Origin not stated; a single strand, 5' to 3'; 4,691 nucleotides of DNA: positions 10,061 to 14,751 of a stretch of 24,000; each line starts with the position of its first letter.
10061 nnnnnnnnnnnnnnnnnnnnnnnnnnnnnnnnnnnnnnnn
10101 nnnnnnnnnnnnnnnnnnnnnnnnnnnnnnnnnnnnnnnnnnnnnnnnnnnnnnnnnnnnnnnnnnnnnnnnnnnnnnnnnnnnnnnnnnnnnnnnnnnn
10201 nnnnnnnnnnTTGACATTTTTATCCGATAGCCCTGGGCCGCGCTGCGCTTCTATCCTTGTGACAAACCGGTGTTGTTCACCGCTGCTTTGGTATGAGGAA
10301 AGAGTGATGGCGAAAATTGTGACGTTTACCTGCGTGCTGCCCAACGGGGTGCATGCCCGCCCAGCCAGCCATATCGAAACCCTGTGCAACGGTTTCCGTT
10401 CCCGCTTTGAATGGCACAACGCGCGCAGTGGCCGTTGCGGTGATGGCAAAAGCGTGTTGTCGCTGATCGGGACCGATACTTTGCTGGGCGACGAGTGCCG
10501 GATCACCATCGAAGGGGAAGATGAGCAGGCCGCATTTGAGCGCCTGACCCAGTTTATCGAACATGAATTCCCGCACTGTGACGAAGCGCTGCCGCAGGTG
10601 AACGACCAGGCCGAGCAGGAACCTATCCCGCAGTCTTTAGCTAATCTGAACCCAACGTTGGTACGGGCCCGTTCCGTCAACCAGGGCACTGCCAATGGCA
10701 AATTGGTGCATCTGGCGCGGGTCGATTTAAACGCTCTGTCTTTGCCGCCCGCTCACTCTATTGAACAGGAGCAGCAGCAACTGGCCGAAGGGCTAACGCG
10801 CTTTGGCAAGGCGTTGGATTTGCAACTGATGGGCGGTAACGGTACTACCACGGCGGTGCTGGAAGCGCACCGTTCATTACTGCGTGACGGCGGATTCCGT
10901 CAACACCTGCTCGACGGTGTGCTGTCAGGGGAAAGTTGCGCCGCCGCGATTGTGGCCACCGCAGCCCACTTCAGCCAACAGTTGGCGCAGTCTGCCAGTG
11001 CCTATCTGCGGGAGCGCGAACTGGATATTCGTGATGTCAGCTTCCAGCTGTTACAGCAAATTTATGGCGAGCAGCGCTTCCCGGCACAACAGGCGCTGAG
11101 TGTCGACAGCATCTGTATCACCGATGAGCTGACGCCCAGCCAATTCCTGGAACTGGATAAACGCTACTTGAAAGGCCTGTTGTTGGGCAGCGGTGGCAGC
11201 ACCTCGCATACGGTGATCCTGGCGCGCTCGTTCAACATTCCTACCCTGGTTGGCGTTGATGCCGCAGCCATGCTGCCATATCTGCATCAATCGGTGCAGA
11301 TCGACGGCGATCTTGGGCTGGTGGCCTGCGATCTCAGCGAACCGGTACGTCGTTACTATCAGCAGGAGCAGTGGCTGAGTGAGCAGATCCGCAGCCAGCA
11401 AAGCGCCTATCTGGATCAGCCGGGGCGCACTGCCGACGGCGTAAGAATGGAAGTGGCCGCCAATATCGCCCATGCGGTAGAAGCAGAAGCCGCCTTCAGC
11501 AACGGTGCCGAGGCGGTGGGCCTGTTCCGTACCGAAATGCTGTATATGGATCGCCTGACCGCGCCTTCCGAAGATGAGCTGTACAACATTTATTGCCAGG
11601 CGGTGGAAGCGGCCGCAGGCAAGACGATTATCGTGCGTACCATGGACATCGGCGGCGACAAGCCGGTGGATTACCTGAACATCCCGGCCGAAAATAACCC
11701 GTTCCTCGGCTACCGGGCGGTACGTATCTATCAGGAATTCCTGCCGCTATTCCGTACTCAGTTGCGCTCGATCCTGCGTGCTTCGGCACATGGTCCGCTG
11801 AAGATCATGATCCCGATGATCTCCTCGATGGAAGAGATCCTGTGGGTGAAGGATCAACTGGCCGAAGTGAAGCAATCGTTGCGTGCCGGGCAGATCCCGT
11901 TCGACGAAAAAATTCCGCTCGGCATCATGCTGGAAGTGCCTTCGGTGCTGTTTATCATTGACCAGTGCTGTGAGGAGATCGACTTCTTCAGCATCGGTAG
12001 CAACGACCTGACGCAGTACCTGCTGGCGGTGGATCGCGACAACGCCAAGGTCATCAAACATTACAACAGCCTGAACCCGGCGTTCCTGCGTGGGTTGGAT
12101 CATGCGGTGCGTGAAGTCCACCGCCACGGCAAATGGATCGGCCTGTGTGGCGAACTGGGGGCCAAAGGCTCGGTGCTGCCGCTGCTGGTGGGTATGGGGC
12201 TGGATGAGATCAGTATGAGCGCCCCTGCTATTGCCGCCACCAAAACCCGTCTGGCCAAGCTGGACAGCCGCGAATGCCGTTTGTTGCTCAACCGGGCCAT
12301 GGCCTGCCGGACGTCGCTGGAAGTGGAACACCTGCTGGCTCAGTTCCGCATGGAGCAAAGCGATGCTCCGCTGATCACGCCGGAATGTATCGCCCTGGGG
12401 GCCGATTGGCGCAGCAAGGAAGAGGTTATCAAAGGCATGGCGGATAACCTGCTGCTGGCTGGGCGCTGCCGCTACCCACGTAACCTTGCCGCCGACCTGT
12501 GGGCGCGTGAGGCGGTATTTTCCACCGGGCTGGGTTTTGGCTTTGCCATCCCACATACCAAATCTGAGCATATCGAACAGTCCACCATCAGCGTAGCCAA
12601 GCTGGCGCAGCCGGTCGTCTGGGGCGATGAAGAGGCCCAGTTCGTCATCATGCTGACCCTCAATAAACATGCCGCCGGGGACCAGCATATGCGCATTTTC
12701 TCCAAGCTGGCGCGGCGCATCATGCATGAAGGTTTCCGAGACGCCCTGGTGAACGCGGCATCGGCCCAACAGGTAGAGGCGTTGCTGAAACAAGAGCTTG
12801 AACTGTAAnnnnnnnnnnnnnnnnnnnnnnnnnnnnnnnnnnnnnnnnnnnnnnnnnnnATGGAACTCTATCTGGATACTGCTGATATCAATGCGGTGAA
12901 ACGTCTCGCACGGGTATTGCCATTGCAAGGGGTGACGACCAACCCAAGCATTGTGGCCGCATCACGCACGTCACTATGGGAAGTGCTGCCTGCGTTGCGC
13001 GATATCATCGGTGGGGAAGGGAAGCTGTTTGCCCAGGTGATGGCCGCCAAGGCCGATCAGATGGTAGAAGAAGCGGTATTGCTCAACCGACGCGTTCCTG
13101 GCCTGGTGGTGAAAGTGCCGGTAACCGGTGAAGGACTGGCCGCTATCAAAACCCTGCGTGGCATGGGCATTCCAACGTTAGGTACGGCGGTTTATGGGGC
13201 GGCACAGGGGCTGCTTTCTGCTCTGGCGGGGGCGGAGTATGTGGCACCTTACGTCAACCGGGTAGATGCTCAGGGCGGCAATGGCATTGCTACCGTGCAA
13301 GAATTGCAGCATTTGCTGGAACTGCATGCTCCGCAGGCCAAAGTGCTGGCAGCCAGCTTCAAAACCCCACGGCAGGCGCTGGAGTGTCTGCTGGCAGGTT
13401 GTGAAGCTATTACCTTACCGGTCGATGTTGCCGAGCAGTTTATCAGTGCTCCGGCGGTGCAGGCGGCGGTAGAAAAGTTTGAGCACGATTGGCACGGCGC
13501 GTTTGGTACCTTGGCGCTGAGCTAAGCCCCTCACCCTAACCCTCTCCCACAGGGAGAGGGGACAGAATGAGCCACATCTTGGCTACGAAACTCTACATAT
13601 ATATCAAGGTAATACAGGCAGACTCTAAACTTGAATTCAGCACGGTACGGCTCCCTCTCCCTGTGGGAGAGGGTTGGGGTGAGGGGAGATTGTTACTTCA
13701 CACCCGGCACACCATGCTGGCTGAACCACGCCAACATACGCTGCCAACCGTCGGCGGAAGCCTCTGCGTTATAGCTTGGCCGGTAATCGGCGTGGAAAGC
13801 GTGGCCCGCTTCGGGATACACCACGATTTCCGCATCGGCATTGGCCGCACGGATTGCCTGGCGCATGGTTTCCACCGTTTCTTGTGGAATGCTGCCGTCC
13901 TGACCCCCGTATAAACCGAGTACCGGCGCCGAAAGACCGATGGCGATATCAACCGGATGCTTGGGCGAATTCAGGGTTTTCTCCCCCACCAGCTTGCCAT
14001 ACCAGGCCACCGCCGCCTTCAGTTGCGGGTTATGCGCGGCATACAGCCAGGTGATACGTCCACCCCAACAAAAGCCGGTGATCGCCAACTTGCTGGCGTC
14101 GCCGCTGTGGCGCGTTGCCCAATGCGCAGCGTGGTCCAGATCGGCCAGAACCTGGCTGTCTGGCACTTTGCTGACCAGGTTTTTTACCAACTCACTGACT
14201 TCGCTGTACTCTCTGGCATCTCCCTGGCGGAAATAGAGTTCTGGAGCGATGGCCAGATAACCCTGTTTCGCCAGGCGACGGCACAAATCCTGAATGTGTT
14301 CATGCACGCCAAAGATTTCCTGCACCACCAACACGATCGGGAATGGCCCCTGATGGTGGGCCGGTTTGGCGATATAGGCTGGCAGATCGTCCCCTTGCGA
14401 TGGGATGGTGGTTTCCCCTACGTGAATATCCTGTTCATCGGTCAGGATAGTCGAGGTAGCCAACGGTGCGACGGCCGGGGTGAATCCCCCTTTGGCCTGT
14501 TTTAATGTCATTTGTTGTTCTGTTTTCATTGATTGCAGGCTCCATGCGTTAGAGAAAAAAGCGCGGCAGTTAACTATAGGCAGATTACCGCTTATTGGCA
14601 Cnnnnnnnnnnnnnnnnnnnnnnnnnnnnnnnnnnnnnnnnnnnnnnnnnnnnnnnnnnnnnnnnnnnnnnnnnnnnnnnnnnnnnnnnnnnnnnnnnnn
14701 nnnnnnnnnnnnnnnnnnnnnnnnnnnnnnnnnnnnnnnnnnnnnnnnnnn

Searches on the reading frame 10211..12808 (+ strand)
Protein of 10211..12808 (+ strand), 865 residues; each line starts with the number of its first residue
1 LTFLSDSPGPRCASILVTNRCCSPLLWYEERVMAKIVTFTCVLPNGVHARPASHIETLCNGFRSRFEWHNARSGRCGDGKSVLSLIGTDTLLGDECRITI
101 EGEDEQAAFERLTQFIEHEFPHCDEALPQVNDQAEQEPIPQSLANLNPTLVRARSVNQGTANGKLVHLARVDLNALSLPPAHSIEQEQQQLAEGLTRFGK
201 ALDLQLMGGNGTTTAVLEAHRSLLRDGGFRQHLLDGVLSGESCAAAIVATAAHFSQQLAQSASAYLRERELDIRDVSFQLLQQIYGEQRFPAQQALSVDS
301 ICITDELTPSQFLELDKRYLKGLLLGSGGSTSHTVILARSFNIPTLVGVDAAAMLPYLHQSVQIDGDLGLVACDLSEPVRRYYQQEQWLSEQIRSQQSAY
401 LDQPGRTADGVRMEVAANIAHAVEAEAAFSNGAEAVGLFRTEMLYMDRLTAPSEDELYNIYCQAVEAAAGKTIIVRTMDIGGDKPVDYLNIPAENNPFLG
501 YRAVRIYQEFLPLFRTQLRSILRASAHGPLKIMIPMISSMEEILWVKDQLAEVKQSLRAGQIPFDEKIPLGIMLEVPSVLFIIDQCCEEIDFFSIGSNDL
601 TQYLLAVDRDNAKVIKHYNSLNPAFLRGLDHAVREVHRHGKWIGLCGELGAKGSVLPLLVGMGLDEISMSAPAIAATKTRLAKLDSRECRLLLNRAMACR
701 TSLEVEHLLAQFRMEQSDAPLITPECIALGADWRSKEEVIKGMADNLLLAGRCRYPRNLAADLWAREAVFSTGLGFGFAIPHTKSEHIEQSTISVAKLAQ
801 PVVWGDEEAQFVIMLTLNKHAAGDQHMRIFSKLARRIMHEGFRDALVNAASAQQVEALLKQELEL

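Call 4: search_protein_families(library=pfam, proteins=[window:10211-12808:+])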
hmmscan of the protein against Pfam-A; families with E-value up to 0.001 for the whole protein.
window:10211-12808:+ (865 aa): 5 families
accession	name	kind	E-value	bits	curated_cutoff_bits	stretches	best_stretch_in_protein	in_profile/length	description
PF02896.24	PEP-utilizers_C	-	1.4e-112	376.1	22.8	1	397-685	4-292/293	PEP-utilising enzyme, PEP-binding domain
PF00359.27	PTS_EIIA_2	-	2.7e-34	118.7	27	1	721-861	2-143/144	Phosphoenolpyruvate-dependent sugar phosphotransferase system, EIIA 2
PF00381.24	PTS-HPr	-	1.2e-16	61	23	1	38-117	4-80/81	PTS HPr component phosphorylation site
PF00391.29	PEP-utilizers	-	1.6e-14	53.7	23.1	1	299-369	4-72/72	PEP-utilising enzyme, mobile domain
PF05524.18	PEP-utilisers_N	-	6.5e-12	46.1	24.4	1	155-269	4-121/121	PEP-utilising enzyme, N-terminal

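Call 7: search_protein_families(library=ncbifam, proteins=[window:10211-12808:+])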
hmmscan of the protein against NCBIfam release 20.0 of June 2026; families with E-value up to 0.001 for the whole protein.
window:10211-12808:+ (865 aa): 23 families
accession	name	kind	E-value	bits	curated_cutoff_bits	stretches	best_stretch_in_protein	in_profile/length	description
TIGR01417.1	PTS_I_fam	equivalog_domain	6.4e-140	467.2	341.7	1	156-709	6-564/565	phosphoenolpyruvate--protein phosphotransferase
NF008382.0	PRK11177.1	equivalog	2.4e-122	409.5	824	1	213-716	69-572/575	phosphoenolpyruvate-protein phosphotransferase PtsI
NF008283.0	PRK11061.1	equivalog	7e-100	335.4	583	1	207-717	232-739/748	phosphoenolpyruvate--protein phosphotransferase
NF005057.0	PRK06464.1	equivalog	9.1e-51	172.8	598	2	466-687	566-791/798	phosphoenolpyruvate synthase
TIGR01418.1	PEP_synth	equivalog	3.4e-46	158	739.75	2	465-685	559-783/784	pyruvate, water dikinase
TIGR00848.1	fruA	subfamily_domain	2.7e-27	95.2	103.5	1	723-846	3-129/129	fructose PTS transporter subunit IIA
NF008478.1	PRK11377.1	equivalog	1e-26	94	520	1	34-355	155-454/473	dihydroxyacetone kinase phosphoryl donor subunit DhaM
TIGR01828.1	pyru_phos_dikin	equivalog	6.2e-25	87.3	843.45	2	493-620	651-785/865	pyruvate, phosphate dikinase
NF008319.0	PRK11109.1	equivalog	1.8e-20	73.6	302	1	725-862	7-142/376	fused PTS fructose transporter subunit IIA/HPr protein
NF007293.0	PRK09765.1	equivalog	5.5e-19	68.1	763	1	723-861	9-151/639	PTS 2-O-a-mannosyl-D-glycerate transporter subunit IIABC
NF007389.0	PRK09913.1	equivalog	4.8e-18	65.5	151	1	721-863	3-146/148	PTS fructose transporter subunit IIA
NF010351.0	PRK13779.1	equivalog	1.8e-13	50.1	766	2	726-861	8-141/503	bifunctional PTS system fructose-specific transporter subunit IIA/HPr protein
TIGR01419.1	nitro_reg_IIA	equivalog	1.4e-12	47.7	138.7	1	721-860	5-144/145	PTS IIA-like nitrogen regulatory protein PtsN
TIGR01003.1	PTS_HPr_family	subfamily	1.7e-09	37.5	47.9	1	39-117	6-82/82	HPr family phosphocarrier protein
NF041319.1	PTS-HPr_Halo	equivalog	5.6e-09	36.3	140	1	40-116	6-83/87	phosphocarrier protein HPr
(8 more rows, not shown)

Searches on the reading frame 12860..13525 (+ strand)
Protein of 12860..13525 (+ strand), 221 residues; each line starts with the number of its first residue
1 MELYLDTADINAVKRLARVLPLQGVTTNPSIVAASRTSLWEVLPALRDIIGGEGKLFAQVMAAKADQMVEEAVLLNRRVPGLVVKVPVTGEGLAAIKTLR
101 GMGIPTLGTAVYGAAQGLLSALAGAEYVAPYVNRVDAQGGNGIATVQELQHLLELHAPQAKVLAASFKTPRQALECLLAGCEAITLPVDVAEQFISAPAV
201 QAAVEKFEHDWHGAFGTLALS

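Call 4: search_protein_families(library=pfam, proteins=[window:12860-13525:+])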
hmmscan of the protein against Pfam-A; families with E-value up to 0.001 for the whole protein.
window:12860-13525:+ (221 aa): 1 family
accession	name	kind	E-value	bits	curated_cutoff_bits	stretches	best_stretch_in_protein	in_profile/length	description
PF00923.25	TAL_FSA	-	1.4e-45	156.3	27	1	3-209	1-276/285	Transaldolase/Fructose-6-phosphate aldolase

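Call 7: search_protein_families(library=ncbifam, proteins=[window:12860-13525:+])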
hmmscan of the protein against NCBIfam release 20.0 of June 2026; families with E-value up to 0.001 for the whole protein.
window:12860-13525:+ (221 aa): 8 families
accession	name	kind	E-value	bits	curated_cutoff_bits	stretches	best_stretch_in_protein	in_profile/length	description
NF009296.0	PRK12653.1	subfamily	1.2e-115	384.8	306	1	1-218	1-218/220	fructose-6-phosphate aldolase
TIGR00875.1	fsa_talC_mipB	equivalog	1.6e-84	282.6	245.95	1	1-214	1-212/213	fructose-6-phosphate aldolase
NF009299.0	PRK12656.1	equivalog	7.4e-53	179.3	214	1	1-215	1-217/222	fructose-6-phosphate aldolase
TIGR00874.1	talAB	equivalog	7.3e-10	38.7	396.2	1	81-194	126-250/317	transaldolase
NF008965.0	PRK12309.1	equivalog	3e-06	26.5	550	0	82-194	133-256/392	transaldolase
NF009001.0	PRK12346.1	subfamily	3.3e-06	26.9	439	0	82-193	128-250/316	transaldolase A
NF002881.0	PRK03343.1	subfamily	2.5e-05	23.5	367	0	61-111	115-167/370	transaldolase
TIGR02134.1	transald_staph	equivalog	0.00032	20.5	281.95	1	2-191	7-203/236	transaldolase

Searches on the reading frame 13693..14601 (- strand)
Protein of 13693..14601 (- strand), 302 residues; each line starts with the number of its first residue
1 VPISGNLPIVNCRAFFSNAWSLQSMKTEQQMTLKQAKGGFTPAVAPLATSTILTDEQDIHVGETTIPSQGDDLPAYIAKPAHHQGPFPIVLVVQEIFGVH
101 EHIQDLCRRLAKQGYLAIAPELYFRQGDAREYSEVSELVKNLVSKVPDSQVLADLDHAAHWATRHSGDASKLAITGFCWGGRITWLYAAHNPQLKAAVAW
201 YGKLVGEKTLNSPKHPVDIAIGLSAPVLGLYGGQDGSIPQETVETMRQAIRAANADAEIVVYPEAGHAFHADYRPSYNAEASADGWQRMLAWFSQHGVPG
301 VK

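Call 28: search_protein_families(library=ncbifam, proteins=[window:13693-14601:-], max_evalue=0.00001)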
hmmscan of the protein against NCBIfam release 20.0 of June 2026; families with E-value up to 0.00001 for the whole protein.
window:13693-14601:- (302 aa): 1 family
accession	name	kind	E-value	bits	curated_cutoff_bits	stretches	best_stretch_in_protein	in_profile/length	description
NF041440.1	hydrolase_YghX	exception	4e-36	124.6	460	1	52-296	59-291/292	YghX family hydrolase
